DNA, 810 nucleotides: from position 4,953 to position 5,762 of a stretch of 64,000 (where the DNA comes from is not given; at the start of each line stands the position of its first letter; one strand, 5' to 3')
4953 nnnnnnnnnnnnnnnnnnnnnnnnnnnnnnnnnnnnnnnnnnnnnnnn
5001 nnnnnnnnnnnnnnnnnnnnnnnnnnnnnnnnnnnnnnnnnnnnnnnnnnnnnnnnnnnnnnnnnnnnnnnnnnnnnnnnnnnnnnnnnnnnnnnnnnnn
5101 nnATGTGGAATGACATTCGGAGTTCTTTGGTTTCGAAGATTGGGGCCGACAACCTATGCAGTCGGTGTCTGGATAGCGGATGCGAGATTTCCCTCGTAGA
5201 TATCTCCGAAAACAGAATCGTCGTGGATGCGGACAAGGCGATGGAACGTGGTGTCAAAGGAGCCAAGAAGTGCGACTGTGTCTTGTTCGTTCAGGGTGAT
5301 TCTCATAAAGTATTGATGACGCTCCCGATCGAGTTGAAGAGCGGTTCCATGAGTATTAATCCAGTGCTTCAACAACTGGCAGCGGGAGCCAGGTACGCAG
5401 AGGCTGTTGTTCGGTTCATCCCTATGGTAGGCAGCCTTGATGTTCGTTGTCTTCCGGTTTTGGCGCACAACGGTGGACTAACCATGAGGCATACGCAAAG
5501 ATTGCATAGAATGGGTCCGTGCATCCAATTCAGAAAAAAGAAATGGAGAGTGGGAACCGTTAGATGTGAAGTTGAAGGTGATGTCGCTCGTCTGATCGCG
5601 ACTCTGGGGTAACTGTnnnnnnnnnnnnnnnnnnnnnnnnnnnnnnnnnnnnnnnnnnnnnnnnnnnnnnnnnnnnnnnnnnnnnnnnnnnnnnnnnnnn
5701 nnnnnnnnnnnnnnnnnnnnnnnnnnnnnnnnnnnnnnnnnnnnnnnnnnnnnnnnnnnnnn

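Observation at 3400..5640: Low-GC two-gene island: ABC/AAA_21-type ATPase translationally coupled to a small PD-(D/E)XK-like protein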

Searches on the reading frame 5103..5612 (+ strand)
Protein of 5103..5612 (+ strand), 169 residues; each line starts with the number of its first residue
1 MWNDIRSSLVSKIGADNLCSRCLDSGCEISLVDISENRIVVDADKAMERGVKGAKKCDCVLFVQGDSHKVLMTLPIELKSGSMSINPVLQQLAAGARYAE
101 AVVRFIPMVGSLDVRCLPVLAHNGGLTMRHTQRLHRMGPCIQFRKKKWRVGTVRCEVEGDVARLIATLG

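Call 3: search_protein_families(library=pfam, proteins=[window:5103-5612:+], max_evalue=1)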
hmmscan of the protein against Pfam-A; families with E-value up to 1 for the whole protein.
window:5103-5612:+ (169 aa): 0 families

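Call 4: search_protein_families(library=padloc, proteins=[window:5103-5612:+], max_evalue=1)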
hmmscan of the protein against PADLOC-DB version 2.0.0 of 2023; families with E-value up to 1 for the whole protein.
window:5103-5612:+ (169 aa): 2 families
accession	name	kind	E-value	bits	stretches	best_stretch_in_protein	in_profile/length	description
PDLC04035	PD-T4-4_B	-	0.015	13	1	44-115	78-145/206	-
PDLC04668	PDC-M47B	-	0.035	11.8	1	50-96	69-112/186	-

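Call 5: search_protein_families(library=ncbifam, proteins=[window:5103-5612:+], max_evalue=1)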
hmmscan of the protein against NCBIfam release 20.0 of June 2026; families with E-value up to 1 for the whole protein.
window:5103-5612:+ (169 aa): 0 families

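Call 7: find_homologous_proteins(query=window:5103-5612:+, max_evalue=0.001)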
Query window:5103-5612:+ (169 aa): 3 proteins with E <= 0.001 among 25 candidates.
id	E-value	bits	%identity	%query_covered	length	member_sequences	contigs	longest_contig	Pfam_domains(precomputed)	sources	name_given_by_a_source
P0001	1.5e-95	336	90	100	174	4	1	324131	-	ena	-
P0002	9.3e-79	281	77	99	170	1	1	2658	-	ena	-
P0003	1.0e-23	102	38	95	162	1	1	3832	-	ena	-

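Call 19: search_protein_families(library=padloc, proteins=[P0003, P0002], max_evalue=1)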
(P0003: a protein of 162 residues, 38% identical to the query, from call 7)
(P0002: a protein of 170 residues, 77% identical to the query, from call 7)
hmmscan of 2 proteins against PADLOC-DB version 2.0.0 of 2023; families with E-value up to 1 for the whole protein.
P0003 (162 aa): 2 families
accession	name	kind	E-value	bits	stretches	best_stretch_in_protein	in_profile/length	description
PDLC04668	PDC-M47B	-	0.003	15.3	1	24-96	36-112/186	-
PDLC04666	PDC-M47B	-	0.0042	14.9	1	45-91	49-94/174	-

P0002 (170 aa): 2 families
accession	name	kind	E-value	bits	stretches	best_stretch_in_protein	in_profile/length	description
PDLC04668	PDC-M47B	-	0.02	12.6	1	51-94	70-111/186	-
PDLC04665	PDC-M47B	-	0.051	11.2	1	53-95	73-114/202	-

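Call 31: search_protein_representatives(alignment_id=A1)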
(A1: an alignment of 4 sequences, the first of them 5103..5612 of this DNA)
Query: 4 sequences, 169 profile positions. Proteins with E-value up to 0.001 (for the whole library): 886; up to 1e-10: 351; up to 1e-30: 18. The best 150 are listed.
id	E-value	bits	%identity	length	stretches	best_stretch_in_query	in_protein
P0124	4.3e-59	215.2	-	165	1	1-164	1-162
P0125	2.6e-47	176.9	-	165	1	1-165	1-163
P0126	2.0e-45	170.7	-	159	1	1-166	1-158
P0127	1.4e-42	161.4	-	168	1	3-165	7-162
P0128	1.3e-38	148.6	-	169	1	2-166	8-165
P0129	3.0e-37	144.1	-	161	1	4-165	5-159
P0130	3.2e-37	144.0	-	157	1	7-164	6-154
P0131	1.0e-36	142.4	-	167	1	2-159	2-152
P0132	2.2e-36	141.3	-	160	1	4-165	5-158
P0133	1.9e-35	138.3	-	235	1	3-139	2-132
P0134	2.6e-35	137.8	-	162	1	3-165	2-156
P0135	1.9e-34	135.0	-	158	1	4-165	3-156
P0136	2.7e-33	131.2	-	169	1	3-168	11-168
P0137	1.1e-32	129.2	-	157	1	4-164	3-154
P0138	2.0e-32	128.4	-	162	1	3-165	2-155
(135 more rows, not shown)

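Call 34: search_protein_families(library=padloc, alignment_id=A2, max_evalue=0.01)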
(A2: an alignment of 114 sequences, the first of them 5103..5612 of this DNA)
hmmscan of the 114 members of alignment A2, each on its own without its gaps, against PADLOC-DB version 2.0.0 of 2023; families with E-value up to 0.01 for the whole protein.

A. member 1, window:5103-5612:+ (169 aa): 0 families

B. families by the number of members that match (of 114 scanned): 16 families
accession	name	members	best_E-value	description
PDLC04668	PDC-M47B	60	4.7e-10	-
PDLC04665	PDC-M47B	28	5.8e-07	-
PDLC04667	PDC-M47B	23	1.1e-06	-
PDLC04666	PDC-M47B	10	2.4e-05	-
PDLC04037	PD-T4-4_B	7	3.1e-05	-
PDLC04669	PDC-M47B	4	0.00045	-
PDLC04035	PD-T4-4_B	4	0.00061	-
PDLC01773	Cas4c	1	6.1e-05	-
PDLC01065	cas_RFas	1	0.00021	cluster 17 associated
PDLC04034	PD-T4-4_B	1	0.0006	-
PDLC00405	SduA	1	0.00085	DUF4263 domain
PDLC00310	PtuA1|PtuA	1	0.0019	AAA ATPase domain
PDLC04711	PDC-M56B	1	0.0029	-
PDLC03569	REase_II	1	0.0033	Type II restriction enzyme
PDLC05014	PDC-S41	1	0.0059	-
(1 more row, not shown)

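Call 41: find_homologous_proteins(query=A2, max_evalue=0.00001)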
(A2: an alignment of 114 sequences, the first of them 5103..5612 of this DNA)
Query A2 (114 sequences) (169 aa, profile of the alignment): 194 proteins with E <= 0.00001 among 1379 candidates; the best 120 are listed.
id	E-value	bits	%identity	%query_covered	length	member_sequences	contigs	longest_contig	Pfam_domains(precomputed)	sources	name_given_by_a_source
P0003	7.3e-56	206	38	95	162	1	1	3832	-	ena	-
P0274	7.2e-52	193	39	91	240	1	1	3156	-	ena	-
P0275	1.1e-51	192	36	86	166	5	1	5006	-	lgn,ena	-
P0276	1.1e-51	192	38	93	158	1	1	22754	-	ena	-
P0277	1.4e-51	192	37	99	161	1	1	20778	-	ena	-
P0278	2.8e-51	191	35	91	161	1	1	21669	-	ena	-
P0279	1.1e-50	189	42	85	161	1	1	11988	-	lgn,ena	-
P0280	1.6e-50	189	29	88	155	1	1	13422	-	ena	-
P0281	3.1e-50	188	30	83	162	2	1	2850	-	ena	-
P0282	3.3e-50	188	41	85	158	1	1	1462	-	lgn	-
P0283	3.9e-50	187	39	86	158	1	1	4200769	-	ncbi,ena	-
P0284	4.5e-50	187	30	86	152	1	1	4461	-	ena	-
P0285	7.1e-50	187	34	64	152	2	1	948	-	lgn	-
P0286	1.2e-49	186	31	86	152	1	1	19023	-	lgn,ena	-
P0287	1.6e-49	185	30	86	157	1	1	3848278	-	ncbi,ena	-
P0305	5.4e-47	177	26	82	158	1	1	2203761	-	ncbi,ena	-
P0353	2.7e-43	165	30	79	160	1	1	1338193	-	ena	-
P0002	1.3e-41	160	77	99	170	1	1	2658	-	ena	-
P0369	3.3e-41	158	34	52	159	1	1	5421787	-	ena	-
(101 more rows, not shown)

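Call 46: find_related_loci(query=A4, collection=genome_contigs, flank=4000)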
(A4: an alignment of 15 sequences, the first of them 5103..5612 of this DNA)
Query A4 (169 aa) in genome_contigs; peptide patterns used: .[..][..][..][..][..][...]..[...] (x = any residue, [..] = any of these).
46 stretches matched a pattern; 9 encode a relative of the query (tblastn E <= 1e-3); 9 distinct loci.
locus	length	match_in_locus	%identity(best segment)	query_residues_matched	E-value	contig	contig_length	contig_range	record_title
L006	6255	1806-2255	39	1-162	9e-26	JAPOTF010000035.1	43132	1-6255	MAG: Roseovarius sp. isolate CAR3_bin_17 NODE_292_length_43132_cov_9.50609, whole genome shotgun sequence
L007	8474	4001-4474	32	2-166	2e-24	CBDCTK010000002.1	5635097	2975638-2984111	MAG: Candidatus Poribacteria bacterium isolate 5e1f03a3-4ce1-415a-a4c9-4ecbe52226bd genome assembly, contig: contig_2, w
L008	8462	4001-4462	35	3-162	6e-24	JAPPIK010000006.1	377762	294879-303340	MAG: Candidatus Poribacteria bacterium isolate RHO2_bin_20 NODE_21_length_377762_cov_42.274618, whole genome shotgun seq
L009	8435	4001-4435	36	3-156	1e-23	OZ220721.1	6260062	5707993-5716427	MAG: Candidatus Latescibacterota bacterium isolate 1fb1e748-2903-4aab-acc2-5860c344c101 genome assembly, chromosome: 1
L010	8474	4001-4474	34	3-166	1e-23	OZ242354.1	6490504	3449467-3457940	MAG: Candidatus Poribacteria bacterium isolate 342ba744-3869-4f81-a489-a0f16b16fbc4 genome assembly, chromosome: 1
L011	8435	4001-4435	34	3-156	2e-20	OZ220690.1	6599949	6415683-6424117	MAG: Candidatus Latescibacterota bacterium isolate 4544edd8-ea3d-4877-aa30-594cc490bc13 genome assembly, chromosome: 1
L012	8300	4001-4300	42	3-103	1e-20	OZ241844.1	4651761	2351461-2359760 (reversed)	MAG: Gammaproteobacteria bacterium isolate b2f91a66-62b5-4ede-8c01-8c7eaef895eb genome assembly, chromosome: 1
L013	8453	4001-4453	32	4-162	3e-20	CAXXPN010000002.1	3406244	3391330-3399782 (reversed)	MAG: Alphaproteobacteria bacterium isolate 777528ef-fd8a-40bb-88bf-29da65da1541 genome assembly, contig: contig_2, whole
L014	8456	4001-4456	32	3-162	4e-20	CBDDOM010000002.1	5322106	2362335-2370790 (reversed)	MAG: Alphaproteobacteria bacterium isolate 78d396fd-9330-4943-9dc2-f94f35060de0 genome assembly, contig: contig_2, whole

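Call 54: predict_structure(alignment_id=A3)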
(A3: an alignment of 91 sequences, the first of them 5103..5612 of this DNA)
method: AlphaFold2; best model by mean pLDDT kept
length: 169 residues; sequences in the alignment: 91
mean_pLDDT: 92.5   pTM: 0.90
mean pLDDT of the five models: 92.5, 91.6, 91.2, 90.0, 89.5
residues with pLDDT >= 90: 138; 70-90: 25; 50-70: 6; < 50: 0
segments of 3 or more residues with pLDDT < 50: none
pLDDT, mean of each block of 10 residues (from residue 1): 93 96 95 94 86 83 90 97 93 97 90 95 92 91 96 96 89
secondary structure, 60 per line:
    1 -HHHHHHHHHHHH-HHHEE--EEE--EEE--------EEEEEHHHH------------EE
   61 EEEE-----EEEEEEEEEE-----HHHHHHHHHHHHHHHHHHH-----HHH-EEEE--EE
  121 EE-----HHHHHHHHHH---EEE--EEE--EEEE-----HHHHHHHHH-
elements in order: H2-13 E22-24 E27-29 E38-42 H43-46 E59-64 E70-79 H85-103 E113-116 E119-122 H128-137 E141-143 E146-148 E151-154 H160-168

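Call 60: fold_search(model_id=the predicted structure, library=pdb)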
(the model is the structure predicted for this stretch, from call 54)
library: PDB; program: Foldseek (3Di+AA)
matches with E <= 10: 667; with E <= 0.001: 0
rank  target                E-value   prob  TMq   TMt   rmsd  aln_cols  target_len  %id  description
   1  8vxy_A                2.4e-02  0.44  0.33  0.25  11.7       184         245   10  Structure of HamA(E138A,K140A)B-plasmid DNA complex from the Escherichia coli Hachiman defense system (released 2024-03-13)
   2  6hiw_DI               4.5e-02  0.21  0.22  0.12  11.0       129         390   18  Cryo-EM structure of the Trypanosoma brucei mitochondrial ribosome - This entry contains the complete small mitoribos (released 2018-09-26)
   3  8dgc_B                5.5e-02  0.16  0.27  0.04  14.4       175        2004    9  Avs3 bound to phage PhiV-1 terminase (released 2022-08-03)
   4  8vx9_A                6.3e-02  0.44  0.33  0.23  10.5       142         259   15  Structure of HamAB apo complex from the Escherichia coli Hachiman defense system (released 2024-03-13)
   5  3v1z_A                6.7e-02  0.57  0.30  0.20   6.6       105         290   12  Crystal structure of Type IIF restriction endonuclease Bse634I with cognate DNA (released 2012-04-25)
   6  9ez5_A                9.2e-02  0.25  0.30  0.10  11.7       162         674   12  BsmI (Inactive) crystallized with Mg2+ and cognate dsDNA (released 2025-04-02)
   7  9bgj_A                9.2e-02  0.20  0.32  0.20  11.8       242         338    9  SgrAI mutant K242A endonuclease DNA-bound dimer with Mg2+ and intact primary site DNA (released 2025-03-05)
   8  1wtd_B                1.1e-01  0.30  0.31  0.23   7.5       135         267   14  Crystal structure of type II restrcition endonuclease, EcoO109I DNA-free form (released 2004-12-14)
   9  8z4i_B                1.1e-01  0.28  0.24  0.14   6.8       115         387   11  crystal structure of Cdn1 in complex with cA3 (released 2026-02-04)
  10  8qhd_A                1.3e-01  0.18  0.21  0.03   8.2        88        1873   12  Hantaan virus polymerase in hexameric state (released 2024-03-27)
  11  8p1k                  1.4e-01  0.16  0.21  0.03   8.1        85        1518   13  Structure of hantaan orthohantavirus (HTNV) polymerase - Apo core endonuclease (released 2024-05-22)
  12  8rfe_A                1.7e-01  0.15  0.23  0.03   7.1        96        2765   11  CgsiGP2 sample in nanodisc (released 2024-03-20)
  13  1ev8                  1.9e-01  0.16  0.24  0.17   9.1       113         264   12  CRYSTAL STRUCTURE ANALYSIS OF CYS167 MUTANT OF ESCHERICHIA COLI (released 2000-05-03)
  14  6ntv_A                1.9e-01  0.10  0.18  0.14   5.3        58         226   17  SFTSV L endonuclease domain (released 2020-01-08)
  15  1wtd_A                2.0e-01  0.20  0.30  0.22   7.9       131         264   10  Crystal structure of type II restrcition endonuclease, EcoO109I DNA-free form (released 2004-12-14)
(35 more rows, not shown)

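Call 66: find_encoding_contigs(protein=P0001, flank=8000, max_places=2)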
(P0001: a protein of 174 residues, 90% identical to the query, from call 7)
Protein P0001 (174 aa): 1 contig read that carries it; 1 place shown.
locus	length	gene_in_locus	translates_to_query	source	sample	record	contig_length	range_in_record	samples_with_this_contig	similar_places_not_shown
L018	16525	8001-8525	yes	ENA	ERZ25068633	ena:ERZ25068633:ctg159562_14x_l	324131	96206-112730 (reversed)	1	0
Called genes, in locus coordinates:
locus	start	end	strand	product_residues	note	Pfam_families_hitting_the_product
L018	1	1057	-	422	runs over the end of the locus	PF02463:SMC_N, PF13175:AAA_15, PF13476:AAA_23 (faint), PF13304:AAA_21, PF13175:AAA_15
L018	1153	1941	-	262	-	PF01609:DDE_Tnp_1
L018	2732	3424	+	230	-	-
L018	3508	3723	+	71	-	-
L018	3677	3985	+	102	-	-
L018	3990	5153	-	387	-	PF01609:DDE_Tnp_1 (weak)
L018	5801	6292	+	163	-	PF13751:DDE_Tnp_1_6 (weak)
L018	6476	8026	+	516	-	PF13175:AAA_15, PF13304:AAA_21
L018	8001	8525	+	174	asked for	-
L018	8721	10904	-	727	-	-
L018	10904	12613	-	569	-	-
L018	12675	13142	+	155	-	-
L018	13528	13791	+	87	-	-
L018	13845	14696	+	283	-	-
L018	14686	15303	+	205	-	PF10097:DUF2335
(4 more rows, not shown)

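Call 85: fold_search(model_id=the predicted structure, library=viral)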
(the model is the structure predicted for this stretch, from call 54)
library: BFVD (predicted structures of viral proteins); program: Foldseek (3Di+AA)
matches with E <= 10: 772; with E <= 0.001: 0
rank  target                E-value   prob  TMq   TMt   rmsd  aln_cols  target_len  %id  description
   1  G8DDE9                2.2e-03  0.89  0.34  0.32  12.6       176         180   12  (no name in the UniProt tables at hand)
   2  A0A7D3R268            5.8e-03  0.75  0.30  0.32   8.6       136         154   10  Uncharacterized protein [Fadolivirus FV1/VV64]
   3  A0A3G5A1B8            7.5e-03  0.80  0.29  0.25   7.4       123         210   12  Uncharacterized protein [Harvfovirus sp.]
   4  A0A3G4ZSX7            8.0e-03  0.97  0.39  0.11   5.9       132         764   10  Superfamily II DNA or RNA helicase [Terrestrivirus sp.]
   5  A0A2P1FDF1            1.0e-02  0.92  0.27  0.27   4.4        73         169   15  (no name in the UniProt tables at hand)
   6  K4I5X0                1.3e-02  0.47  0.30  0.26  13.2       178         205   11  Uncharacterized protein [Salmonella phage STML-198]
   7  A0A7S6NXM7            1.4e-02  0.51  0.30  0.28  11.2       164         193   11  Uncharacterized protein [Bathycoccus sp. RCC716 virus 1]
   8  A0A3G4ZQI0            1.5e-02  0.66  0.31  0.30   8.1       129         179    8  Uncharacterized protein [Terrestrivirus sp.]
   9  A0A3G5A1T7            1.8e-02  0.85  0.41  0.40   9.2       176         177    4  Uncharacterized protein [Gaeavirus sp.]
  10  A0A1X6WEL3            2.2e-02  0.69  0.34  0.26   9.6       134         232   11  (no name in the UniProt tables at hand)
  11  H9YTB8                2.4e-02  0.18  0.18  0.14  12.5       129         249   11  (no name in the UniProt tables at hand)
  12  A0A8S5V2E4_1          2.7e-02  0.25  0.25  0.06  12.2       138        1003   14  Uncharacterized protein [CrAss-like virus sp. ctelJ1]
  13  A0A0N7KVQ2            3.1e-02  0.28  0.27  0.27  12.1       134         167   13  (no name in the UniProt tables at hand)
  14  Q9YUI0                3.3e-02  0.41  0.31  0.29  11.5       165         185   11  UL76 protein (Fragment) [Rhesus cytomegalovirus (strain 68-1)]
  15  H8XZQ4                3.3e-02  0.33  0.21  0.10   7.8        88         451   12  RNA-directed RNA polymerase L (Fragment) [Jeju virus]
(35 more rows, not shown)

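Call 86: search_protein_families(library=pfam, alignment_id=A2, max_evalue=0.05)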
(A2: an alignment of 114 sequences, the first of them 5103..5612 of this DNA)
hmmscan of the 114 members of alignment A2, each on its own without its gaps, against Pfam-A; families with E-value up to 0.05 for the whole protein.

A. member 1, window:5103-5612:+ (169 aa): 0 families

B. families by the number of members that match (of 114 scanned): 12 families
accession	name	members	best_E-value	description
PF04313.20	HSDR_N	4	0.0049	Type I restriction enzyme R protein N terminus (HSDR_N)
PF07359.16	LEAP-2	2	0.036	Liver-expressed antimicrobial peptide 2 precursor (LEAP-2)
PF22203.1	Sca2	1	0.0038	Surface cell antigen Sca2 helical repeat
PF22739.2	NA-iREase3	1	0.0047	NACHT-associated inactive Restriction Endonuclease 2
PF11578.13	DUF3237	1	0.013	Protein of unknown function (DUF3237)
PF14733.11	ACDC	1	0.016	AP2-coincident C-terminal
PF21084.3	DUF4423_like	1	0.024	Winged Helix-turn-helix domain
PF20196.3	DUF6559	1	0.028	Family of unknown function (DUF6559)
PF05077.17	DUF678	1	0.029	Protein of unknown function (DUF678)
PF06975.16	DUF1299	1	0.038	Protein of unknown function (DUF1299)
PF09368.15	Sas10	1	0.04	Sas10 C-terminal domain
PF23482.1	YLR146W-A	1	0.05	YLR146W-A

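Call 87: search_solved_structures(query=A2, max_evalue=10, show_alignments=2)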
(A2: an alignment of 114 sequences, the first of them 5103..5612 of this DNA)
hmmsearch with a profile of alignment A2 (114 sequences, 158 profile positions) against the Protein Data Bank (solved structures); distinct sequences matched with E-value up to 10: 6.
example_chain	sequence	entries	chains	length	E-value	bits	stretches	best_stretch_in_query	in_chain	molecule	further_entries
3lmi_A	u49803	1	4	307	0.047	16.5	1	69-107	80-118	Myosin heavy chain kinase A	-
3lkm_A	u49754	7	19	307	0.047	16.5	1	69-107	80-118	Myosin heavy chain kinase A | Myosin-II heavy chain kinase A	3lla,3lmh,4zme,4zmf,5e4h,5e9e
4zs4_A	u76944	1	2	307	0.047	16.5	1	69-107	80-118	Myosin heavy chain kinase A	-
5dyj_A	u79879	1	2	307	0.083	15.6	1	69-107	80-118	Myosin heavy chain kinase A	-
7esz_A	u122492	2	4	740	0.48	13.2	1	57-105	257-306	BACTERIA FACTOR B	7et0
3p8a_A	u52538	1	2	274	0.98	12.2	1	83-135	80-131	uncharacterized protein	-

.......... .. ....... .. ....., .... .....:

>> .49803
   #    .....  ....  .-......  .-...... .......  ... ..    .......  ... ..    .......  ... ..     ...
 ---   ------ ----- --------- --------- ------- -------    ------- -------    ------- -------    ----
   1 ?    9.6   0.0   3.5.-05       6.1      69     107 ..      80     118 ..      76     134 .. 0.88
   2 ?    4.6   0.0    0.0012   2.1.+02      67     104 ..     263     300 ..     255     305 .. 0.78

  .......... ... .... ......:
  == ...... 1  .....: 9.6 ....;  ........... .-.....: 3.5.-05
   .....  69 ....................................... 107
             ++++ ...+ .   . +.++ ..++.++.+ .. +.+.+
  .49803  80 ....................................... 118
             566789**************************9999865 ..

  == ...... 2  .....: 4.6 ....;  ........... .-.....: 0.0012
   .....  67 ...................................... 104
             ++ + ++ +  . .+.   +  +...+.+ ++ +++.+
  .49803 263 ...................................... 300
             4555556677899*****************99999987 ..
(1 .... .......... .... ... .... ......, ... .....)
